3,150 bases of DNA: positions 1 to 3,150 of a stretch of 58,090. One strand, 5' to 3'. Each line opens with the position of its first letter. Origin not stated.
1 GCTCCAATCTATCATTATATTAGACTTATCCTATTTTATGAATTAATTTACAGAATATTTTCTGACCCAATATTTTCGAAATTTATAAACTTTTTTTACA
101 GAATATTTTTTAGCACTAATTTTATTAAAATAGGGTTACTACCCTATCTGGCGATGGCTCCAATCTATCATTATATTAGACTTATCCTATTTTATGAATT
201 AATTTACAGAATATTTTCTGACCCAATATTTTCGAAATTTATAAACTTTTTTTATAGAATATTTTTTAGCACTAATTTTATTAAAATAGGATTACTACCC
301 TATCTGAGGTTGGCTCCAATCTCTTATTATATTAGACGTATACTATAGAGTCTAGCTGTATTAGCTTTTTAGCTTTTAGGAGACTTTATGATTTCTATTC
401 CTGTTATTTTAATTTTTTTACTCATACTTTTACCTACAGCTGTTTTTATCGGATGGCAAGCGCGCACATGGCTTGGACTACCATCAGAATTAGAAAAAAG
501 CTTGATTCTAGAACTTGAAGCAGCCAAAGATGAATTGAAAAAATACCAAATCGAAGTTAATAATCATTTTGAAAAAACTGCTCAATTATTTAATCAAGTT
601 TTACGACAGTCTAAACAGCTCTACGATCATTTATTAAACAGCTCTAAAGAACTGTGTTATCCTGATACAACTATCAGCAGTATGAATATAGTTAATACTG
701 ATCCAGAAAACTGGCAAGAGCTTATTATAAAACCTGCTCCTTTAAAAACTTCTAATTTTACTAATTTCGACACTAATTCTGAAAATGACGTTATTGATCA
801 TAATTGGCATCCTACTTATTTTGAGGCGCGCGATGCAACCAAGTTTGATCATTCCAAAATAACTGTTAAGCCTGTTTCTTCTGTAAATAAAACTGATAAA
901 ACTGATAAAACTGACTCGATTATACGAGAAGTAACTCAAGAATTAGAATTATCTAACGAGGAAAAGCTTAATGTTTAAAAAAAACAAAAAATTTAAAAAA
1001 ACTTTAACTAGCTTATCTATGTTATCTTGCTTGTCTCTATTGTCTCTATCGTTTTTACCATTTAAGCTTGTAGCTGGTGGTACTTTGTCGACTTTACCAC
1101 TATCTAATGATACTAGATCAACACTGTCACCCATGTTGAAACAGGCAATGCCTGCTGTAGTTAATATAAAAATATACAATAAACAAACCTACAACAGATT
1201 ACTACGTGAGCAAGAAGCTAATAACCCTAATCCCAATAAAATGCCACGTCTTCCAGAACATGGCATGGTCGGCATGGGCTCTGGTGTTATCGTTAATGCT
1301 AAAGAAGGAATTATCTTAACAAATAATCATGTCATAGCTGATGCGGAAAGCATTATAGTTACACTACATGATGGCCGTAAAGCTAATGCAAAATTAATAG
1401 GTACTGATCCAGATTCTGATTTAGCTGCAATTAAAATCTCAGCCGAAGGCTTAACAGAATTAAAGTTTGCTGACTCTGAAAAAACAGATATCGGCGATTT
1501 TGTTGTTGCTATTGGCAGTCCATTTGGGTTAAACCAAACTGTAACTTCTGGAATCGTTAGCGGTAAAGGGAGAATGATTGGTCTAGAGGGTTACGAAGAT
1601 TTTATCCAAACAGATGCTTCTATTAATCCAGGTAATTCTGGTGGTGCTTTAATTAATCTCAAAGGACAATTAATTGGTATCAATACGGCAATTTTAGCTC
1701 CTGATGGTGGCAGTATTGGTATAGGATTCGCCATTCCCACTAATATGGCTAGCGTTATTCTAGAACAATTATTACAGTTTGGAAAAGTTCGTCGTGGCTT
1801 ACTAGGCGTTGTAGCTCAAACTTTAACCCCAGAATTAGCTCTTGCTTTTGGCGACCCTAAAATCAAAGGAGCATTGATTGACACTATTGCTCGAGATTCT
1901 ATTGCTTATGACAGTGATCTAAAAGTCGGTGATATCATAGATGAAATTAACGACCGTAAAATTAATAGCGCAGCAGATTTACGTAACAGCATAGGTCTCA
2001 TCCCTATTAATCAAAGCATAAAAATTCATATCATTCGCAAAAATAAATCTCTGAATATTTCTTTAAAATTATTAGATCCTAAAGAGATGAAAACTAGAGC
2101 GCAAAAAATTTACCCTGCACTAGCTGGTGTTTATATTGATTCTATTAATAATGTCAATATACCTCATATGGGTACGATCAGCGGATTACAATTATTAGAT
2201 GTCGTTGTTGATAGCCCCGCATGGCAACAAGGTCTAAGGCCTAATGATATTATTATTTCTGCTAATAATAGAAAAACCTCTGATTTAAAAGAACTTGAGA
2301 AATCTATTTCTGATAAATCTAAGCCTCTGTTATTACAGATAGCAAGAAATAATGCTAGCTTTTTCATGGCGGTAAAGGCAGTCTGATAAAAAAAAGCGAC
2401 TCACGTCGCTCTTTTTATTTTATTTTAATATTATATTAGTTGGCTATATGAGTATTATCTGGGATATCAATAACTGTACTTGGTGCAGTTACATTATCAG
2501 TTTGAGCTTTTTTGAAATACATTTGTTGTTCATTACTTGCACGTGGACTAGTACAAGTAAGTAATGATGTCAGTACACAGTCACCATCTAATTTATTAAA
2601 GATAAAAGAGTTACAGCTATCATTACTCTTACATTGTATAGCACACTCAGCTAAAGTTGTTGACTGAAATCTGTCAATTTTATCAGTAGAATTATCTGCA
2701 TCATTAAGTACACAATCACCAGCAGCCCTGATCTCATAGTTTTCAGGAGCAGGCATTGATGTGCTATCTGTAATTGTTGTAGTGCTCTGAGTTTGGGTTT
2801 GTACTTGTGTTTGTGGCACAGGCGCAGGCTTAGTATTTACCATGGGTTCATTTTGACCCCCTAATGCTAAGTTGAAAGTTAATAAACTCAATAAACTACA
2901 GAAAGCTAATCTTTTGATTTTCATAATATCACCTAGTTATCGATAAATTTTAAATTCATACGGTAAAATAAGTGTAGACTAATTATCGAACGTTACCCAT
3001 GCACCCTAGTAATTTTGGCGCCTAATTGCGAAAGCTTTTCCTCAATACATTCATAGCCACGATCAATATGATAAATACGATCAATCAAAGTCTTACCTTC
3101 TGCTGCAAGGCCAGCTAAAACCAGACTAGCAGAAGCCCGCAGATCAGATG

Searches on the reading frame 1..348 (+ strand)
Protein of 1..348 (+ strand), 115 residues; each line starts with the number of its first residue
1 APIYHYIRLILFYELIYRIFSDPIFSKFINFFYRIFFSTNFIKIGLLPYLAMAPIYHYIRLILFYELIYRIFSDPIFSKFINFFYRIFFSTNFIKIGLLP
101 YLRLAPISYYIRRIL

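Call 16: search_protein_families(library=pfam, proteins=[window:1-348:+], max_evalue=0.01)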
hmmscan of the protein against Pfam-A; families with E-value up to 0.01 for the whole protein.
window:1-348:+ (115 aa): 1 family
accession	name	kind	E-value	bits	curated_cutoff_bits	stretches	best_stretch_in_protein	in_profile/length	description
PF02526.19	GBP_repeat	-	0.00018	21.6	25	0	21-39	15-33/38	Glycophorin-binding protein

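Call 35: find_encoding_contigs(protein=window:1-345:+, flank=3000, max_places=10)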
Protein window:1-345:+ (115 aa): no gene with exactly this product is on record in the collection.

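Call 55: search_protein_representatives(protein=window:1-345:+)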
Query: 115 residues. Proteins with E-value up to 0.001 (for the whole library): 0; up to 1e-10: 0; up to 1e-30: 0. The best 0 are listed.

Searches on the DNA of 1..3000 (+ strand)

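Call 7: search_rna_families(source=window, start=1, end=3000, threshold=evalue, max_evalue=10)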
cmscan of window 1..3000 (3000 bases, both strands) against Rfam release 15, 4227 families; matches with E-value up to 10: 13.
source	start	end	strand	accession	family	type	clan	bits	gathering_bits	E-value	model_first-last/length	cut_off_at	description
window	2295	2423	+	RF02053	STnc430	Gene; sRNA;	-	25.2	47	0.49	1-162/162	no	Enterobacterial sRNA STnc430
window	2389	2447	-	RF02057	STnc40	Gene; sRNA;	-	24.7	45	0.29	1-70/70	no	Salmonella enterica sRNA STnc40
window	2389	2465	-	RF02747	FtrA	Gene; sRNA;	-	23.8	134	2.2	1-111/111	no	Francisella sRNA A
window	2393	2430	-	RF02084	STnc130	Gene; sRNA;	-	21.9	55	3.7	89-126/135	no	Enterobacteria sRNA STnc130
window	2283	2426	-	RF01808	MicX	Gene; sRNA;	-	21.6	75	0.082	1-194/194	no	MicX Vibrio cholerae sRNA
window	837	921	+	RF00135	snoZ223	Gene; snRNA; snoRNA; CD-box;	CL00051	20.2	45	2.1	1-94/94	no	Small nucleolar RNA Z223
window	2381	2460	-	RF02029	sraA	Gene; sRNA;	-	20.2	56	7.7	1-95/95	no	sraA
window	2384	2453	-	RF02059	STnc50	Gene; sRNA;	-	18.8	55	9.5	1-84/84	no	Salmonella enterica sRNA STnc40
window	2483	2543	-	RF00158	SNORD82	Gene; snRNA; snoRNA; CD-box;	-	17.2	43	7.5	1-70/70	no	Small nucleolar RNA SNORD82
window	2382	2487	-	RF00558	L20_leader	Cis-reg; leader;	-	16.8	58.7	6.7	1-127/127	no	Ribosomal protein L20 leader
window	2472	2499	+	RF02843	RefA5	Gene; antisense;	-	16.6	91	5.6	1-68/68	no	Enterococcus sRNA A5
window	2373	2522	+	RF02842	RefA1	Gene; sRNA;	-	14.6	94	7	1-222/222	no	Enterococcus sRNA A1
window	2380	2497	+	RF01808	MicX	Gene; sRNA;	-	14.2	75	7.4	1-194/194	no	MicX Vibrio cholerae sRNA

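Call 57: search_dna_similar(query=window:1-346:+, collection=plasmids, mode=distant, max_evalue=0.01, max_rows=10)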
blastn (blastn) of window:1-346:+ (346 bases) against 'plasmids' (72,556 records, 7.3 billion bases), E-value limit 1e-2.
No match.

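Call 58: search_dna_similar(query=window:1-346:+, collection=phages, mode=distant, max_evalue=0.01, max_rows=10)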
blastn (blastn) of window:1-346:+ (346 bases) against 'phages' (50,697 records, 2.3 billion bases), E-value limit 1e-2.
No match.

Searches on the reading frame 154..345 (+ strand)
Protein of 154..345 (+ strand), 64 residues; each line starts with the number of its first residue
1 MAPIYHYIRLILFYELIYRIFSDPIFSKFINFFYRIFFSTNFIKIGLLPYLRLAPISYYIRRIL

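Call 34: find_encoding_contigs(protein=window:154-345:+, flank=3000, max_places=10)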
Protein window:154-345:+ (64 aa): no gene with exactly this product is on record in the collection.
